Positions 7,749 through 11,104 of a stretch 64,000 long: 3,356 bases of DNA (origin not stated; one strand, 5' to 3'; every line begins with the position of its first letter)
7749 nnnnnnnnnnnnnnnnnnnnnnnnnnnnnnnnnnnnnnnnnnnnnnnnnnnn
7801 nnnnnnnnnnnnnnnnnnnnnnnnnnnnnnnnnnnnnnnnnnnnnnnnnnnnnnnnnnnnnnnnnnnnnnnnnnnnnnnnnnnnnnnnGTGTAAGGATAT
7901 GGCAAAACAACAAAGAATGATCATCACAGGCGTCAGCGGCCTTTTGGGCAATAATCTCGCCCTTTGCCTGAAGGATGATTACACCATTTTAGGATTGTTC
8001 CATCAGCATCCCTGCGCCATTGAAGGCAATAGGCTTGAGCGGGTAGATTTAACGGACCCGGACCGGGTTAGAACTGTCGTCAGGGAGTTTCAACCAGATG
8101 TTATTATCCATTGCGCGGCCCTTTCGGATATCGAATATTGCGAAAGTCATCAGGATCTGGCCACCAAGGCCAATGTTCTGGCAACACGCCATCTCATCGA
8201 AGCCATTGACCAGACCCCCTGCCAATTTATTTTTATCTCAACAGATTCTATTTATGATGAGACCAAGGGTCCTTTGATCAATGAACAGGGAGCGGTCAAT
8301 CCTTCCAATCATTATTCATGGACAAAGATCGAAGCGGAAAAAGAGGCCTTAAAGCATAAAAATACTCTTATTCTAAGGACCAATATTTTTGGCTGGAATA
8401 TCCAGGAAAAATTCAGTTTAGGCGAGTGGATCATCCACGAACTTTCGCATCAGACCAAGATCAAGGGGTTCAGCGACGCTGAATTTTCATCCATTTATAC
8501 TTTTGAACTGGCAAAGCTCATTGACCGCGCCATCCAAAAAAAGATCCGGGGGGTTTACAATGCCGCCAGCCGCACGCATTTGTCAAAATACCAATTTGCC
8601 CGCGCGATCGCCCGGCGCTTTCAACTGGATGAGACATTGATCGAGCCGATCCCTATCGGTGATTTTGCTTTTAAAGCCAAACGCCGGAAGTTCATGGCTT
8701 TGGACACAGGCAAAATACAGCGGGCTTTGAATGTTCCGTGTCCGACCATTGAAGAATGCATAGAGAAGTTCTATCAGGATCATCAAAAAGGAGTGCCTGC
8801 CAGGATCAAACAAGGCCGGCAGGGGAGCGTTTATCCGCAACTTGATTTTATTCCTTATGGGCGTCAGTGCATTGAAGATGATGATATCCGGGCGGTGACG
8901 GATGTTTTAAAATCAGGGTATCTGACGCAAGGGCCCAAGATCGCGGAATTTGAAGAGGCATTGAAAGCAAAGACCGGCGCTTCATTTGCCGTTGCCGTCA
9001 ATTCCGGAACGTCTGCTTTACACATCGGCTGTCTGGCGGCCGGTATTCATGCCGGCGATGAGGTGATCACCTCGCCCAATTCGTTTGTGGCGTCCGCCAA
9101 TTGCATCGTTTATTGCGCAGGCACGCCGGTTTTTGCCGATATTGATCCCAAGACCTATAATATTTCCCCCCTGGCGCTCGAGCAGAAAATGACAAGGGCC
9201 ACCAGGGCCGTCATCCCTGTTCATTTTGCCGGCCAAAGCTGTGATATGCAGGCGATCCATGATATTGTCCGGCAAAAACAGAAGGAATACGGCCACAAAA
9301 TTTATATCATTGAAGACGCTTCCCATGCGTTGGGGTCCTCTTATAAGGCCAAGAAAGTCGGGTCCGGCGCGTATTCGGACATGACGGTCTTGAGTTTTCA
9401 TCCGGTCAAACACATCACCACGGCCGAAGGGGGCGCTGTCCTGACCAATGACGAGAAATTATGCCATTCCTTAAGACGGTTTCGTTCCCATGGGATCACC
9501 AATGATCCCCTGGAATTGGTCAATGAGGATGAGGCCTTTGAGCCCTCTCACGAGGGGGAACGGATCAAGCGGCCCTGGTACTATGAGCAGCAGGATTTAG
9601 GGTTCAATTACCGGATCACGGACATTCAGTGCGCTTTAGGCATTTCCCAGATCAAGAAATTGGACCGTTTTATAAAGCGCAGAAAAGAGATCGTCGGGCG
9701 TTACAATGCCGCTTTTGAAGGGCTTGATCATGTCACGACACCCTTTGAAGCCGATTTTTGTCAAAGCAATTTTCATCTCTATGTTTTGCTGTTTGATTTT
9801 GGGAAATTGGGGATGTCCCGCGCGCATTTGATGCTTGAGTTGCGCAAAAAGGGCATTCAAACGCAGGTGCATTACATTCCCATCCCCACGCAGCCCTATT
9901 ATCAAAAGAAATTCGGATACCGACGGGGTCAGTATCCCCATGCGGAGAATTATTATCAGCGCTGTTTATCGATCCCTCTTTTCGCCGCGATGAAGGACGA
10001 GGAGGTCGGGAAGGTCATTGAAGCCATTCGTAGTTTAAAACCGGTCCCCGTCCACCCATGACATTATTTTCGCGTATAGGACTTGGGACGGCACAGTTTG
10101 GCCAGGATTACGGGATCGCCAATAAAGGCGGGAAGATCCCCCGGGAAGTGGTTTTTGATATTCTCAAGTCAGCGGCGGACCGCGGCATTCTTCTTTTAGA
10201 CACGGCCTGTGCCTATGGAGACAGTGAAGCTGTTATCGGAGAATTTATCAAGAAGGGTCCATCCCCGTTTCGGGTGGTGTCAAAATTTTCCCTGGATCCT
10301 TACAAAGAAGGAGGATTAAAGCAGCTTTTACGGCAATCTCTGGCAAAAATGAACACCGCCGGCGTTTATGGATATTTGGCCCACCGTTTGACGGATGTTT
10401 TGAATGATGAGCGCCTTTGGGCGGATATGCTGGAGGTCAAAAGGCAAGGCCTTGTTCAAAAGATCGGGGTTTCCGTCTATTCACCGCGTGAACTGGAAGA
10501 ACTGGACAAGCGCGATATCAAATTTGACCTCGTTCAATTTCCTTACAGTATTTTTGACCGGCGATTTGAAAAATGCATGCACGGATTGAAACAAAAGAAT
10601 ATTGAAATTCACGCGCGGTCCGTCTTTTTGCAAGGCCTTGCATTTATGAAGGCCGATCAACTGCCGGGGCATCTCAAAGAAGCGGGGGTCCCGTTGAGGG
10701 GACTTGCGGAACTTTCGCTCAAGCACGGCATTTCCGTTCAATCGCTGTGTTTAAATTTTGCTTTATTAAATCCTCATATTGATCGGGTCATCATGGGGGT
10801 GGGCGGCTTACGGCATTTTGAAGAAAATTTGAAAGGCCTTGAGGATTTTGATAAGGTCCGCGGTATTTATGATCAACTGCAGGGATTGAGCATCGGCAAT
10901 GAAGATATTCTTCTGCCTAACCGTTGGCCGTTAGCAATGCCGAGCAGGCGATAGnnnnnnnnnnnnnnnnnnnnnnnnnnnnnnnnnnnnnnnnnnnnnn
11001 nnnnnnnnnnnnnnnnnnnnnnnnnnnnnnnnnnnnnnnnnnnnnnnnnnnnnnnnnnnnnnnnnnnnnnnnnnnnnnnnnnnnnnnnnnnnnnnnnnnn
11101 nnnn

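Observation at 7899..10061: RmlD-like 4-ketoreductase fused to PseC aminotransferase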

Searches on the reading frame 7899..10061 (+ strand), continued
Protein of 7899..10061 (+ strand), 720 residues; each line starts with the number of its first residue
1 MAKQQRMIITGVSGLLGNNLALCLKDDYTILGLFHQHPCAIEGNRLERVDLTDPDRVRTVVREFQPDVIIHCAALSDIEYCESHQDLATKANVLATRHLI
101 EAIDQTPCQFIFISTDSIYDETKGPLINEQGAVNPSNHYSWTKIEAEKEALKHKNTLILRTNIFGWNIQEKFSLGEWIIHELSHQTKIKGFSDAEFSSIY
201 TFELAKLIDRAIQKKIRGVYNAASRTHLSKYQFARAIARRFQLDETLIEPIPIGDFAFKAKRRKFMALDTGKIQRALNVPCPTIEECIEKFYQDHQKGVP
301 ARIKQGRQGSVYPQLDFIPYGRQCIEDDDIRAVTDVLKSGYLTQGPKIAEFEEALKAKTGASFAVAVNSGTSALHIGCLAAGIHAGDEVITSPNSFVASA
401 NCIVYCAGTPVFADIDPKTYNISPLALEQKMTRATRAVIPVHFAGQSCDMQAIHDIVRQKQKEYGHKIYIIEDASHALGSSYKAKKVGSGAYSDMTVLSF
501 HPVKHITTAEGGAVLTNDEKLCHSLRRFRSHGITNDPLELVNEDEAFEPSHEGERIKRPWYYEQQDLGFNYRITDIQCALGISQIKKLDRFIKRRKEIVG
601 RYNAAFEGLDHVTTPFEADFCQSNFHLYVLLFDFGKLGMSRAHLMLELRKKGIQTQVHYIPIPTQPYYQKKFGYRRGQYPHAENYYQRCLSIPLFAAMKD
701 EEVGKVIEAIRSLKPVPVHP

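Call 14: find_encoding_contigs(protein=P0091, flank=10000, max_places=2)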
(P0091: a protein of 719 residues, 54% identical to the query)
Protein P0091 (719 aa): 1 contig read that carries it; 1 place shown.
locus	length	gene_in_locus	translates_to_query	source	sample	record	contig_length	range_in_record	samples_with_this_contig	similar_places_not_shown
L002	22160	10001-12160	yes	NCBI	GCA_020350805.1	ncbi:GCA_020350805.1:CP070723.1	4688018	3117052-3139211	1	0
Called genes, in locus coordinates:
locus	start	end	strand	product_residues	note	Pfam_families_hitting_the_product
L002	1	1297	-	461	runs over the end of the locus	PF13229:Beta_helix, PF05048:NosD, PF13229:Beta_helix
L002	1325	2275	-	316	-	PF01261:AP_endonuc_2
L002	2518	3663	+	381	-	PF13088:BNR_2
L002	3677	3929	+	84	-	-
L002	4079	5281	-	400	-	PF01408:GFO_IDH_MocA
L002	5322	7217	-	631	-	PF13570:Beta-prop_ACSF4, PF13360:PQQ_2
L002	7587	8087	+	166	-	-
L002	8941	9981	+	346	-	PF01073:3Beta_HSD, PF01370:Epimerase, PF02719:Polysacc_synt_2, PF04321:RmlD_sub_bind (weak), PF05368:NmrA (weak), PF13460:NAD_binding_10 (weak), PF16363:GDP_Man_Dehyd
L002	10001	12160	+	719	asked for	PF01073:3Beta_HSD, PF01370:Epimerase, PF04321:RmlD_sub_bind, PF16363:GDP_Man_Dehyd, PF02719:Polysacc_synt_2, PF07993:NAD_binding_4 (weak), PF00155:Aminotran_1_2 (faint), PF01041:DegT_DnrJ_EryC1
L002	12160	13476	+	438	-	PF00202:Aminotran_3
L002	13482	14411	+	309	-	PF00248:Aldo_ket_red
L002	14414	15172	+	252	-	PF02348:CTP_transf_3, PF12804:NTP_transf_3 (weak)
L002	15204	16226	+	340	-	PF03102:NeuB, PF08666:SAF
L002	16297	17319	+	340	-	-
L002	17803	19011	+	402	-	PF01071:GARS_A, PF02222:ATP-grasp, PF02786:CPSase_L_D2 (weak), PF07478:Dala_Dala_lig_C, PF13535:ATP-grasp_4, PF18603:LAL_C2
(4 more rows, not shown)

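Call 15: find_encoding_contigs(protein=P0012, flank=10000, max_places=2)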
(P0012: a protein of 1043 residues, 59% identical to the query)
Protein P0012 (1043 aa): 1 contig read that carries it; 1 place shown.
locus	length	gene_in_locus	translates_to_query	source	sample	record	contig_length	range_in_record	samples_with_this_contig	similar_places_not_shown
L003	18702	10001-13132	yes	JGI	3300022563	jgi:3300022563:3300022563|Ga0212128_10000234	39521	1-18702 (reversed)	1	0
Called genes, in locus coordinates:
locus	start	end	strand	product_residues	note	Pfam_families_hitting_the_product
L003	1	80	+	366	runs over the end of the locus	PF01041:DegT_DnrJ_EryC1, PF01212:Beta_elim_lyase (weak)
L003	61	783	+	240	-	PF00132:Hexapep (faint)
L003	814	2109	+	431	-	-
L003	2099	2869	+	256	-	PF00535:Glycos_transf_2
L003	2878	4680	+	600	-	-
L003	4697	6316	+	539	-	-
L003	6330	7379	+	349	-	PF00106:adh_short (weak), PF01073:3Beta_HSD, PF01370:Epimerase, PF02719:Polysacc_synt_2, PF05368:NmrA (weak), PF16363:GDP_Man_Dehyd, PF13460:NAD_binding_10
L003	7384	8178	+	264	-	PF00535:Glycos_transf_2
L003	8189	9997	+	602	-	PF00664:ABC_membrane, PF00005:ABC_tran, PF02463:SMC_N (weak)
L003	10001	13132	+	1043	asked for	PF01370:Epimerase, PF02719:Polysacc_synt_2, PF04321:RmlD_sub_bind, PF16363:GDP_Man_Dehyd, PF07993:NAD_binding_4 (weak), PF00155:Aminotran_1_2 (weak), PF01041:DegT_DnrJ_EryC1, PF00248:Aldo_ket_red, +1 more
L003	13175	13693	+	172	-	PF13302:Acetyltransf_3, PF13420:Acetyltransf_4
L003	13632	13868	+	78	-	-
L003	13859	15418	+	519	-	PF02310:B12-binding, PF04055:Radical_SAM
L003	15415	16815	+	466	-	PF01266:DAO (faint), PF01593:Amino_oxidase, PF03486:HI0933_like (faint), PF07992:Pyr_redox_2 (faint), PF12831:FAD_oxidored (weak), PF13450:NAD_binding_8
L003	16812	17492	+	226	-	PF05175:MTS (weak), PF05724:TPMT (weak), PF13489:Methyltransf_23, PF01209:Ubie_methyltran (weak), PF13847:Methyltransf_31, PF08241:Methyltransf_11, PF08242:Methyltransf_12, PF13649:Methyltransf_25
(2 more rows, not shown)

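Call 53: predict_structure(alignment_id=A2)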
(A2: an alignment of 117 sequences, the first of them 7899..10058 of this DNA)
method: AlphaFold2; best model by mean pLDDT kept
length: 720 residues; sequences in the alignment: 117
mean_pLDDT: 92.0   pTM: 0.66
mean pLDDT of the five models: 92.0, 91.9, 91.3, 90.1, 89.8
residues with pLDDT >= 90: 547; 70-90: 142; 50-70: 28; < 50: 3
segments of 3 or more residues with pLDDT < 50: none
pLDDT, mean of each block of 10 residues (from residue 1): 82 95 96 89 90 96 97 93 96 97 93 94 82 91 98 97 92 93 94 96 98 97 97 98 97 91 91 97 98 94 68 77 83 89 87 96 95 96 97 88 97 96 97 98 92 98 98 92 96 95 62 96 90 73 88 84 82 90 92 96 96 95 93 94 96 92 95 95 96 93 97 74
secondary structure, 60 per line:
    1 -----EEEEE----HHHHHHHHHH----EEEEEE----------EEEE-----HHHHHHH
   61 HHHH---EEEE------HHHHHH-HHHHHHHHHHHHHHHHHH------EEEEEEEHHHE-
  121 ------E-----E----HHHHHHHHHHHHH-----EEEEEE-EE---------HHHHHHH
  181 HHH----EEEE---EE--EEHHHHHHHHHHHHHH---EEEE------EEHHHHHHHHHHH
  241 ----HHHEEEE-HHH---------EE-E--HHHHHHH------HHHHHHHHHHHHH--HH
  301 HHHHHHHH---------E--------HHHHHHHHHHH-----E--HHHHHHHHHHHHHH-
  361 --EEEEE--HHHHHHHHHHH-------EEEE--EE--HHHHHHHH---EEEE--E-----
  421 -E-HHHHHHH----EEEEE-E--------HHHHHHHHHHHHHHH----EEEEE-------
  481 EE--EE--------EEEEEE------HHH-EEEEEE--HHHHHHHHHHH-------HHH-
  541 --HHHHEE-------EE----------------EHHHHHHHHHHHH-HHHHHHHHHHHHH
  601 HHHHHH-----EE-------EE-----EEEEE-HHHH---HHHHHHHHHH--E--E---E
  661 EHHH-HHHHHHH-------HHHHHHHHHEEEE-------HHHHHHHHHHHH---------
elements in order (helices of 4 or more, strands of 3 or more residues): E6-10 H15-24 E29-34 E45-48 H54-64 E68-71 H78-83 H85-102 E109-115 H138-150 E156-161 H174-183 E188-191 H201-214 E218-221 H230-240 E248-251 H271-277 H284-296 H299-308 H327-337 H346-359 E363-367 H370-380 E388-391 H398-405 E409-412 H424-430 E435-439 H450-464 E469-473 E495-500 E511-516 H519-529 H543-546 H575-586 H588-606 E628-632 H634-637 H641-650 H666-672 H680-688 E689-692 H700-711
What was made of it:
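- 7899..10061 (+): Whole fusion ORF, 720 aa. AlphaFold2 gives mean pLDDT 92 and pTM 0.66 (call 53).
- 8796..8846 (+): Inter-domain linker (about residues 300-316). Lowest pLDDT in the model (blocks 301-320 score 68-77) (call 53).
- On RmlD (dTDP-4-dehydrorhamnose reductase, TIGR01214 equivalog): The AlphaFold2 model has pLDDT above 90 (call 53).
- AlphaFold gives pTM of only 0.66 with a low-confidence linker, so no defined inter-domain geometry supports any coupling (call 53).
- Tried and rejected: The full-length AlphaFold2 model gives confident domains but an undefined mutual orientation (pTM 0.66; call 53).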

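Call 57: fold_search(model_id=the predicted structure, library=pdb)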
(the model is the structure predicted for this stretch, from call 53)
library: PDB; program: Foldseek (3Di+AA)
matches with E <= 10: 1974; with E <= 0.001: 1716
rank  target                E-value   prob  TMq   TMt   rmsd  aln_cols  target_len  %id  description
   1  7b0m                  1.1e-35  1.00  0.49  0.93   2.3       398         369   30  Sugar transaminase from a metagenome collected from troll oil field production water (released 2021-12-01)
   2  8snj_B                1.4e-35  1.00  0.49  0.93   2.6       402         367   34  Crystal Structure of ArnB Transferase from Klebsiella aerogenes (Lattice Translocation Disorder, P1 form) (released 2023-05-10)
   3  8snj_F                2.0e-35  1.00  0.48  0.93   2.8       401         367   34  Crystal Structure of ArnB Transferase from Klebsiella aerogenes (Lattice Translocation Disorder, P1 form) (released 2023-05-10)
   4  8snj_C                2.2e-35  1.00  0.48  0.93   2.5       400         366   34  Crystal Structure of ArnB Transferase from Klebsiella aerogenes (Lattice Translocation Disorder, P1 form) (released 2023-05-10)
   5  8snj_A                2.4e-35  1.00  0.48  0.92   3.4       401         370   34  Crystal Structure of ArnB Transferase from Klebsiella aerogenes (Lattice Translocation Disorder, P1 form) (released 2023-05-10)
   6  8sng_A                3.6e-35  1.00  0.48  0.93   2.5       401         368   34  Crystal Structure of ArnB Transferase from Klebsiella aerogenes (Lattice Translocation Disorder, P21 form) (released 2023-05-10)
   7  4oca                  4.5e-35  1.00  0.48  0.93   3.0       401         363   33  Cryatal structure of ArnB K188A complexted with PLP and UDP-Ara4N (released 2014-03-12)
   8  8sng_B                1.2e-34  1.00  0.48  0.94   2.4       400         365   34  Crystal Structure of ArnB Transferase from Klebsiella aerogenes (Lattice Translocation Disorder, P21 form) (released 2023-05-10)
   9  3bn1_C                1.3e-34  1.00  0.48  0.93   2.4       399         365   31  Crystal structure of GDP-perosamine synthase (released 2008-03-18)
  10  4lc3_A                1.5e-34  1.00  0.47  0.89   3.6       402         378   34  X-ray crystal structure of a putative UDP-4-amino-4-deoxy-l-arabinose--oxoglutarate aminotransferase from Burkholderia (released 2013-08-21)
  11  1mdo                  6.6e-34  1.00  0.48  0.93   2.4       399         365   33  Crystal structure of ArnB aminotransferase with pyridomine 5' phosphate (released 2002-12-11)
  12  1mdx                  1.5e-33  1.00  0.48  0.93   2.5       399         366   33  Crystal structure of ArnB transferase with pyridoxal 5' phosphate (released 2002-12-11)
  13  2fnu_A                1.7e-33  1.00  0.48  0.91   2.6       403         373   33  PseC aminotransferase with external aldimine (released 2006-01-24)
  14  6ewj_A                2.5e-33  1.00  0.49  0.86   3.2       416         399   31  Putative sugar aminotransferase Spr1654 from Streptococcus pneumoniae, apo-form (released 2018-05-02)
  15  2fni_A                3.2e-33  1.00  0.47  0.89   3.2       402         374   34  PseC aminotransferase involved in pseudoaminic acid biosynthesis (released 2006-01-24)
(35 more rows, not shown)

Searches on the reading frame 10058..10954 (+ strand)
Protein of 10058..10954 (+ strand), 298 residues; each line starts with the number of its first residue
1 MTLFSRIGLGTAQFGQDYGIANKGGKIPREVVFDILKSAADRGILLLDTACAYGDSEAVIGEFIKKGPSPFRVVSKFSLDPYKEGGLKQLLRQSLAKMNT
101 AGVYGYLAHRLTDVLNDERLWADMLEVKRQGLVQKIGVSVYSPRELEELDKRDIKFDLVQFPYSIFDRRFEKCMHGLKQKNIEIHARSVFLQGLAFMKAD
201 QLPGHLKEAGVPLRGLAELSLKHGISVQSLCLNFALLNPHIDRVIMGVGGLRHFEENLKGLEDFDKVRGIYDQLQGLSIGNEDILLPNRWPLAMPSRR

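Call 3: search_protein_families(library=pfam, proteins=[window:10058-10954:+], max_evalue=0.001)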
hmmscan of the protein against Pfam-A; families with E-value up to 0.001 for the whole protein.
window:10058-10954:+ (298 aa): 1 family
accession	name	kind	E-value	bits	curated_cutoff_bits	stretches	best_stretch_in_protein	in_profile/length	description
PF00248.27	Aldo_ket_red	-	1.7e-34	119.7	24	1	6-261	1-274/291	Aldo/keto reductase family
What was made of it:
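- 10058..10954 (+): Aldo-keto reductase; its start overlaps the fusion's stop by 4 nt; role unknown. PF00248 scores 120 bits (call 3).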

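Call 4: search_protein_families(library=ncbifam, proteins=[window:10058-10954:+], max_evalue=0.001)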
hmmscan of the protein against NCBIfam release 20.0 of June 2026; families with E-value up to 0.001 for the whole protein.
window:10058-10954:+ (298 aa): 7 families
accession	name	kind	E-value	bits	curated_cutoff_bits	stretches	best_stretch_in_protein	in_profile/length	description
NF011432.0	PRK14863.1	equivalog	7.6e-29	101.2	244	1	4-249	5-253/292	bifunctional regulator KidO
NF049922.1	MethglyxlRedYdjG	equivalog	2.8e-12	46.3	550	2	92-194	119-224/326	NADH-dependent methylglyoxal reductase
NF008377.0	PRK11172.1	equivalog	8.2e-07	28.5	327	1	29-142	15-132/267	2,5-didehydrogluconate reductase DkgB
NF008598.0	PRK11565.1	equivalog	1e-05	24.8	425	1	31-149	29-148/275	2,5-didehydrogluconate reductase DkgA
NF007695.0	PRK10376.1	subfamily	1e-05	24.8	280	0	5-182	18-207/290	oxidoreductase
TIGR01293.1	Kv_beta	subfamily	0.0002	20.5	365.4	0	24-66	25-69/319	voltage-dependent potassium channel subunit beta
NF007388.0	PRK09912.1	subfamily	0.00044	19.3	448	0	35-194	48-229/346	L-glyceraldehyde 3-phosphate reductase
